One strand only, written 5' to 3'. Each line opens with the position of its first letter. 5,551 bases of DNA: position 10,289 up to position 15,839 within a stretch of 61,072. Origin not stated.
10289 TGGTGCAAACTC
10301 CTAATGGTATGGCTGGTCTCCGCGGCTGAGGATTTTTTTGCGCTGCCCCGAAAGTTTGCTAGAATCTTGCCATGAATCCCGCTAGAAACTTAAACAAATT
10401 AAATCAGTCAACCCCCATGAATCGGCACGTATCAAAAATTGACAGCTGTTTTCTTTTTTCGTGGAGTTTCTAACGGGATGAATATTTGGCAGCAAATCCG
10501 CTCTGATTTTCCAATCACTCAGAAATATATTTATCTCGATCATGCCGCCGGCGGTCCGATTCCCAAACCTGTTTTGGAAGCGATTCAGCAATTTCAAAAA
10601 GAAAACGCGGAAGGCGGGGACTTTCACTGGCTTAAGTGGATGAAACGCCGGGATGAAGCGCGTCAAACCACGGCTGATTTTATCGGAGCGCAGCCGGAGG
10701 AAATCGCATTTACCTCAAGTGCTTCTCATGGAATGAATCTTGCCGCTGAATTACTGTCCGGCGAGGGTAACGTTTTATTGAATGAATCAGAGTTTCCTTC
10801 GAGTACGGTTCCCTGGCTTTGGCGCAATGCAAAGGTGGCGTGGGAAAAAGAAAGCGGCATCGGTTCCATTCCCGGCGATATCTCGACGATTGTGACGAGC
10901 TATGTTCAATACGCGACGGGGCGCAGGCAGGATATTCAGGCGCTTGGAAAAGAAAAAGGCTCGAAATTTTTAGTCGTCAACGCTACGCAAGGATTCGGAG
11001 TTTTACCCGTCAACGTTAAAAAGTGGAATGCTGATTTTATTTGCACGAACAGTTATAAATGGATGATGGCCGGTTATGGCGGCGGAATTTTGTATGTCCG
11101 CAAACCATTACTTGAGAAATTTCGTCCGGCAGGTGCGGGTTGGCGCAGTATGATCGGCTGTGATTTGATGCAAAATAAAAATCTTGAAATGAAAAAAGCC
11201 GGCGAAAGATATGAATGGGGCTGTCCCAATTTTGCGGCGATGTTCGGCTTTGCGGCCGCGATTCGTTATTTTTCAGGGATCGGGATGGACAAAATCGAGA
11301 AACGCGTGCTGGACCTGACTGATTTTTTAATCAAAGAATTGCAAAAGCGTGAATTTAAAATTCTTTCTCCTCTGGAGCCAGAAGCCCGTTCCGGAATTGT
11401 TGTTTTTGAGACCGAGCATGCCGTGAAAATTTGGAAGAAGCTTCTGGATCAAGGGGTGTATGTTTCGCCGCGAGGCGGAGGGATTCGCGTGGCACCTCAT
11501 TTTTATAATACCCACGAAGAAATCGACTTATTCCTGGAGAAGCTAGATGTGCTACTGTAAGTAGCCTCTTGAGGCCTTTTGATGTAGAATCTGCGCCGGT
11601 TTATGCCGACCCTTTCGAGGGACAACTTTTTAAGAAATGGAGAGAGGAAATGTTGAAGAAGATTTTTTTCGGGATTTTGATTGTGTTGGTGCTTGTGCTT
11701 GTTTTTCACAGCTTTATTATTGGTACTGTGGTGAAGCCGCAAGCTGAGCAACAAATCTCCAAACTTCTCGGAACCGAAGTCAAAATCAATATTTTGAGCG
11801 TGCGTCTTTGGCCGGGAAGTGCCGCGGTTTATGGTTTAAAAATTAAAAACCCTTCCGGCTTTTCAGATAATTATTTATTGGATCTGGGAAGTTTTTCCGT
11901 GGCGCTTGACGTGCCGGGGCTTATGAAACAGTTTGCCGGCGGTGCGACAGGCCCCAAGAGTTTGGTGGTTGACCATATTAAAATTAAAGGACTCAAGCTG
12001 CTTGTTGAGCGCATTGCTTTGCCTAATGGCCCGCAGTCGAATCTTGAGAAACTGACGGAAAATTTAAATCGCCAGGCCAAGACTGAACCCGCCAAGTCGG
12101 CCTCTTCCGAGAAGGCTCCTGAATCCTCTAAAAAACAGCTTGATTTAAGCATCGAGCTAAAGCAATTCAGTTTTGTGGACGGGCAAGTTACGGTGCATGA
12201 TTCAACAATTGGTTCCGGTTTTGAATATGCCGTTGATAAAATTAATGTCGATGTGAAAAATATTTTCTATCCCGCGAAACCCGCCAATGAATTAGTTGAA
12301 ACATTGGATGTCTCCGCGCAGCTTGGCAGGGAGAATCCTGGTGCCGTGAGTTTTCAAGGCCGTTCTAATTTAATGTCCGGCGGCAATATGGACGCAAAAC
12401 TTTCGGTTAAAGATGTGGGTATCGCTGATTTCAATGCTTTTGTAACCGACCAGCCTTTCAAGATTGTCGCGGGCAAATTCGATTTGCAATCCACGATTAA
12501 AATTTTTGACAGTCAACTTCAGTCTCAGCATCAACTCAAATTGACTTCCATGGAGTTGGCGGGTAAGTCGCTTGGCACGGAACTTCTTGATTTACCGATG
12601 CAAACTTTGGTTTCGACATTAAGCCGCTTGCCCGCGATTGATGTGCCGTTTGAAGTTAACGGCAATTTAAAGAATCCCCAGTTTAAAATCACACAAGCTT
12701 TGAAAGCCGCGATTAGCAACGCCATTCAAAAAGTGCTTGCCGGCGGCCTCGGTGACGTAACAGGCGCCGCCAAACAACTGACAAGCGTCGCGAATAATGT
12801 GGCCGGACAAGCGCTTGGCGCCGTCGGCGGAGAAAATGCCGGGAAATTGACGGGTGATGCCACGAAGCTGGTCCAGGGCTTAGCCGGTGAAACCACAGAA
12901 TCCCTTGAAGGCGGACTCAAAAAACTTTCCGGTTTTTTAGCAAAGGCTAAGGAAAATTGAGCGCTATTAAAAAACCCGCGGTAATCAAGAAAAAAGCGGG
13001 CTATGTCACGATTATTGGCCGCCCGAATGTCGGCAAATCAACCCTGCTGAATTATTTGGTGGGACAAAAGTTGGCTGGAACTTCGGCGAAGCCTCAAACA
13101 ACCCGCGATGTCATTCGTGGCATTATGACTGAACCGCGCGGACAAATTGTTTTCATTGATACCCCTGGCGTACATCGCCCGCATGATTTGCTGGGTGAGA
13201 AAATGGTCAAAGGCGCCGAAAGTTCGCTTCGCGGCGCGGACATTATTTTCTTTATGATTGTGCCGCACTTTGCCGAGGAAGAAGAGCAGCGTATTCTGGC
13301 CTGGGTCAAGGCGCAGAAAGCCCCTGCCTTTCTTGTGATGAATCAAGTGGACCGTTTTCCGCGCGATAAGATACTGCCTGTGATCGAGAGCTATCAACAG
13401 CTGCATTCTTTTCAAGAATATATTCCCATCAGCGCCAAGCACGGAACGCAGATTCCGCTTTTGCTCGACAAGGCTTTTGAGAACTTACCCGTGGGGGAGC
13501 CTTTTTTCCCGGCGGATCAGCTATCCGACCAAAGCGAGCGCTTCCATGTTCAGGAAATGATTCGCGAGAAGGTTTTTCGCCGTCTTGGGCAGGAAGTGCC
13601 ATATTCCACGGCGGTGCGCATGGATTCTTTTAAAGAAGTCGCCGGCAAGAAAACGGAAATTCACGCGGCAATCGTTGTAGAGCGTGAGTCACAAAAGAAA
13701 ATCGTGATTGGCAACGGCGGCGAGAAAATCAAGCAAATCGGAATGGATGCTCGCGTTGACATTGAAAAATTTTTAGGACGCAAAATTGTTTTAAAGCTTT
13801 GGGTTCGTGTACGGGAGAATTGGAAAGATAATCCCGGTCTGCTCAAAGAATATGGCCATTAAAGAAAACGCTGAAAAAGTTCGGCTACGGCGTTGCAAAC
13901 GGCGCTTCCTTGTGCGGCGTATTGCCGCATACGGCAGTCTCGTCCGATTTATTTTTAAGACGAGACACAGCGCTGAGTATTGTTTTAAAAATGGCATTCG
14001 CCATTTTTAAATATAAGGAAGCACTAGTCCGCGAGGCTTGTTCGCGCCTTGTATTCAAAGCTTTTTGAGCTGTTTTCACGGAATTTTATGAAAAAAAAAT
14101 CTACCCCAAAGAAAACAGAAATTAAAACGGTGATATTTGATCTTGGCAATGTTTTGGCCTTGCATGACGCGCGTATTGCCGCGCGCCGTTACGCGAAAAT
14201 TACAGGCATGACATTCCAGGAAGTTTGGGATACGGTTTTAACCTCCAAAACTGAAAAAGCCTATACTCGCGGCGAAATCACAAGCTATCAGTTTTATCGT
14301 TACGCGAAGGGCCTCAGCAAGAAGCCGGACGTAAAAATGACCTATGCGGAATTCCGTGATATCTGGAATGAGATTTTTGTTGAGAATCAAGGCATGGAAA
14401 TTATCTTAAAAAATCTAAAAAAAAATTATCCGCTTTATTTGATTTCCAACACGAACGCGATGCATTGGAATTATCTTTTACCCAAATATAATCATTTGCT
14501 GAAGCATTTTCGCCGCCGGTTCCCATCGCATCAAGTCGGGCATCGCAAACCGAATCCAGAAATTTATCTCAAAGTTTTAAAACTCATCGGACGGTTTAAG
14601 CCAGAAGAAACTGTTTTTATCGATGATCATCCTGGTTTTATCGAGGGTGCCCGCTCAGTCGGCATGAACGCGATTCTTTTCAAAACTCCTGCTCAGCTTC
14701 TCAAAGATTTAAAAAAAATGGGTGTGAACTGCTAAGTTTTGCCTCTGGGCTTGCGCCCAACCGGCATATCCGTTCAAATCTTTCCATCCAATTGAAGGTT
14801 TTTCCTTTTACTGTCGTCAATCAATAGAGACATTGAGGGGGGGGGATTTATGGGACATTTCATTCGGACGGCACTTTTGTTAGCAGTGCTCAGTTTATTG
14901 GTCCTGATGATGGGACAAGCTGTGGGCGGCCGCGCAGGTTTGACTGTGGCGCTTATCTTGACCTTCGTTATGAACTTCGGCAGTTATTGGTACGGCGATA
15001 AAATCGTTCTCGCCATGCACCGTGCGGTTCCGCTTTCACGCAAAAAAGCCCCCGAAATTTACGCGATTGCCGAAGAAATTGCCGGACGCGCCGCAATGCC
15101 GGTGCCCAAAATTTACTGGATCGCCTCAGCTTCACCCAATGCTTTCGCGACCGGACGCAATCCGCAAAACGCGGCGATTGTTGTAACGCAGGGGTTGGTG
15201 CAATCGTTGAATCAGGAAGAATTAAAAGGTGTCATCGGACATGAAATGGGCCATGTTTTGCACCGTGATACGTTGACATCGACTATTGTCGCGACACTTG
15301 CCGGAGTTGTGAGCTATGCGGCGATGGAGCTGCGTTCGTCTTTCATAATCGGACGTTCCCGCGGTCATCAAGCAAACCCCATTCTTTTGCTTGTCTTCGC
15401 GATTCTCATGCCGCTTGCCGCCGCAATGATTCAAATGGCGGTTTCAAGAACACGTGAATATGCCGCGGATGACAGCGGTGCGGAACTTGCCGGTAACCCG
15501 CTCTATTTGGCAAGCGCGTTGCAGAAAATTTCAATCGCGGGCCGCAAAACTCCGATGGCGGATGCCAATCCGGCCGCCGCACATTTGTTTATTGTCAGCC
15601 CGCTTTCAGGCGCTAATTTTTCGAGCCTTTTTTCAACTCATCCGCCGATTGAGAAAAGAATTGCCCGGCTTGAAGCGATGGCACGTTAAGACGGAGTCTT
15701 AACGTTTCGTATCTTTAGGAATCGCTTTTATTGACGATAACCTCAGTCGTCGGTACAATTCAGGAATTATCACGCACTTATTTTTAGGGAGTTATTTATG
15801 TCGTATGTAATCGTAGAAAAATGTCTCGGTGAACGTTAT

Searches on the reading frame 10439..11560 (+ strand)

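Call 31: search_protein_families(library=ncbifam, proteins=[window:10439-11560:+], max_evalue=0.00001)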
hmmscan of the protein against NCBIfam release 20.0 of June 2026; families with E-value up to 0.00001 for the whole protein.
window:10439-11560:+ (373 aa): 17 families
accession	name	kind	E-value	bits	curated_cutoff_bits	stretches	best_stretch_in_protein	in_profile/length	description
TIGR01979.1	sufS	subfamily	2.9e-41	141.7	475.1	1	19-342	2-355/403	SufS family cysteine desulfurase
NF006791.0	PRK09295.1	equivalog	1.2e-23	83.9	661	1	164-331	184-347/406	cysteine desulfurase SufS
TIGR01977.1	am_tr_V_EF2568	hypoth_equivalog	4.5e-22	78.6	377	1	151-327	141-313/376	cysteine desulfurase family protein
NF041166.1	f2_encap_cargo1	exception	6.6e-22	78.4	800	1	164-302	406-539/623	family 2A encapsulin nanocompartment cargo protein cysteine desulfurase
NF008126.0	PRK10874.1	equivalog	1.8e-21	76.8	607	2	174-304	189-315/401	cysteine desulfurase CsdA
NF051467.1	peri_mod_PvdN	equivalog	6.3e-21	74.5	650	2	176-369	233-421/425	pyoverdine-tailoring periplasmic protein PvdN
TIGR03392.1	FeS_syn_CsdA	equivalog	1.1e-20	74.2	493.6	2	172-303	184-311/398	cysteine desulfurase CsdA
TIGR01814.1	kynureninase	equivalog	1.7e-19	70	246.4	1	146-369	168-395/400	kynureninase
TIGR01976.1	am_tr_V_VC1184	hypoth_equivalog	3e-19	69.6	352.35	2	19-97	5-90/401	cysteine desulfurase-like protein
TIGR03402.1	FeS_nifS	equivalog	5.6e-13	48.4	530.75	1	31-102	1-75/379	cysteine desulfurase NifS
NF010611.0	PRK14012.1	equivalog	1.7e-12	47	548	1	29-103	5-85/406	IscS subfamily cysteine desulfurase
TIGR02006.1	IscS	equivalog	9.2e-12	44.7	643.2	0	30-103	4-81/402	IscS subfamily cysteine desulfurase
TIGR03235.1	DNA_S_dndA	equivalog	1.9e-10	40.6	480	1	32-103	1-76/353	cysteine desulfurase DndA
TIGR04343.1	egtE_PLP_lyase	equivalog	3.1e-10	39.4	400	1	177-293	175-279/370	ergothioneine biosynthesis PLP-dependent enzyme EgtE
NF040779.1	Sec_lyase_SclA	exception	1.1e-09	37.8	525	1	177-325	168-311/378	selenocysteine lyase SclA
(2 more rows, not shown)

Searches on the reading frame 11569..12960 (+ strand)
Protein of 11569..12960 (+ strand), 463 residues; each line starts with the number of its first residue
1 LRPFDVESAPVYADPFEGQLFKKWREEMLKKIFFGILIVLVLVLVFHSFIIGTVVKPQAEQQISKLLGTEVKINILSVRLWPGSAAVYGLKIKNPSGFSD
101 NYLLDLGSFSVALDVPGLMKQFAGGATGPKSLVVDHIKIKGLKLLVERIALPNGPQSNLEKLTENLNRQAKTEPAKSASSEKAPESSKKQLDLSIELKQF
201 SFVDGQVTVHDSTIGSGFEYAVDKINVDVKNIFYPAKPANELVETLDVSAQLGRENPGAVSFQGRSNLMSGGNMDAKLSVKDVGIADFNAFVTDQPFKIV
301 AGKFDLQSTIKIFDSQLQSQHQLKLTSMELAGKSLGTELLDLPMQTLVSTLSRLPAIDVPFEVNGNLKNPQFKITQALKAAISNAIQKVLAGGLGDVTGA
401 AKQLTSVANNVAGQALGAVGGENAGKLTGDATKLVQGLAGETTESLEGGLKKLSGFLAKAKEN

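Call 31: search_protein_families(library=ncbifam, proteins=[window:11569-12960:+], max_evalue=0.00001)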
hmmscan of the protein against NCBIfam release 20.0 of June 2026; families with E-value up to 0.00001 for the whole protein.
window:11569-12960:+ (463 aa): 1 family
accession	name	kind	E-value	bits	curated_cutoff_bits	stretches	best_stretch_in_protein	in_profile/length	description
TIGR03545.1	TIGR03545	subfamily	5.5e-15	54.9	173.35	2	245-417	378-547/556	TIGR03545 family protein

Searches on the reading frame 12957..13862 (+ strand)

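Call 31: search_protein_families(library=ncbifam, proteins=[window:12957-13862:+], max_evalue=0.00001)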
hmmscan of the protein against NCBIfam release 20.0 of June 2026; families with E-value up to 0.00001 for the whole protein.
window:12957-13862:+ (301 aa): 18 families
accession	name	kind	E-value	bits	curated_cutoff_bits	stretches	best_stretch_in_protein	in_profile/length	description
NF000908.1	PRK00089.1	equivalog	6.9e-108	360.3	237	1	13-300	2-290/291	GTPase Era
TIGR00436.1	era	equivalog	3.1e-82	276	116.25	1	15-284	1-270/270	GTPase Era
TIGR03594.1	GTPase_EngA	equivalog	2.2e-31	109.3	306.7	1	17-180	3-163/432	ribosome biogenesis GTPase Der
TIGR00231.1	small_GTP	domain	1.6e-23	83.3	42.5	1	16-166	5-155/164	GTP-binding protein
TIGR03918.1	GTP_HydF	equivalog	2.1e-22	79.5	325.55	1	16-178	9-168/392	[FeFe] hydrogenase H-cluster maturation GTPase HydF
NF003661.0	PRK05291.1-3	equivalog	1.6e-20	73.9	380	1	16-172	218-365/448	tRNA uridine-5-carboxymethylaminomethyl(34) synthesis GTPase MnmE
NF007071.0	PRK09518.1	equivalog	1.1e-18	67.2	953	1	11-179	268-433/706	bifunctional cytidylate kinase/GTPase Der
NF002828.0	PRK03003.1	equivalog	7e-18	64.5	631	1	11-179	37-202/477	ribosome biogenesis GTPase Der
TIGR00450.1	mnmE_trmE_thdF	equivalog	2.4e-16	59.9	252.6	1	16-134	211-329/446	tRNA uridine-5-carboxymethylaminomethyl(34) synthesis GTPase MnmE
TIGR03598.1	GTPase_YsxC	equivalog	2.7e-14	53.3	124.45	1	2-168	6-180/186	ribosome biogenesis GTP-binding protein YihA/YsxC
TIGR03596.1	GTPase_YlqF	equivalog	1.1e-12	47.9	208.2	1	10-73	114-174/276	ribosome biogenesis GTPase YlqF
TIGR03156.1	GTP_HflX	equivalog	2.4e-09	36.6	216.75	1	12-173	187-347/351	GTPase HflX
NF008280.0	PRK11058.1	equivalog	5.7e-09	35.3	441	1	11-177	194-361/426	ribosome rescue GTPase HflX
TIGR03597.1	GTPase_YqeH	equivalog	6.2e-08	32.2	297.4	1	12-78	151-221/361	ribosome biogenesis GTPase YqeH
NF003255.0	PRK04213.1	equivalog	1.2e-07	31.2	164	1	13-147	8-124/204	GTP-binding protein EngB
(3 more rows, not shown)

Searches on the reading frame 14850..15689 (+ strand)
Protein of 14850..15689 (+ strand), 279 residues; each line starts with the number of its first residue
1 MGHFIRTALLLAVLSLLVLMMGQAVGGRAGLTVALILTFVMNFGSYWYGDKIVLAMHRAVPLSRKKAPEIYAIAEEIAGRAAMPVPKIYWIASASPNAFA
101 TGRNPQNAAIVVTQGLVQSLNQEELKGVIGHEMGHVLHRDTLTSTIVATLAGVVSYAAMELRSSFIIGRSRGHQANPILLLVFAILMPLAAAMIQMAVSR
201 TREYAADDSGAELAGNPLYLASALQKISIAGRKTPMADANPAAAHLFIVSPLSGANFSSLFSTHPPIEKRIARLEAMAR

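Call 31: search_protein_families(library=ncbifam, proteins=[window:14850-15689:+], max_evalue=0.00001)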
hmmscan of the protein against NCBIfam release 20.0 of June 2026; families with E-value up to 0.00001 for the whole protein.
window:14850-15689:+ (279 aa): 9 families
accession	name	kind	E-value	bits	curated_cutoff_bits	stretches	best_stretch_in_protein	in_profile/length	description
NF002826.0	PRK03001.1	equivalog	2.4e-100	335.4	369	1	3-278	3-279/285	zinc metalloprotease HtpX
NF002363.0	PRK01345.1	equivalog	2.5e-97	325.8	422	1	4-278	3-279/318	zinc metalloprotease HtpX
NF002839.0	PRK03072.1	equivalog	1.9e-89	299.6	412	1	5-279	10-286/291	zinc metalloprotease HtpX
NF003425.0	PRK04897.1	equivalog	6.9e-73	245.4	355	1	6-277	12-298/298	zinc metalloprotease HtpX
NF002669.0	PRK02391.1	equivalog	6.3e-61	206.1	341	1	7-278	18-292/298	zinc metalloprotease HtpX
NF002775.0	PRK02870.1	equivalog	1.6e-39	136.1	285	1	47-276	89-335/338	zinc metalloprotease HtpX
NF003965.0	PRK05457.1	equivalog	7.9e-36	123.9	245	1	18-277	35-284/285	protease HtpX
NF002322.0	PRK01265.1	equivalog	2.9e-25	89.4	275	1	13-232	27-252/325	zinc metalloprotease HtpX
NF052399.1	M48_lipo_LoiP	exception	5.8e-10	39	365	1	94-243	95-233/247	metalloprotease LoiP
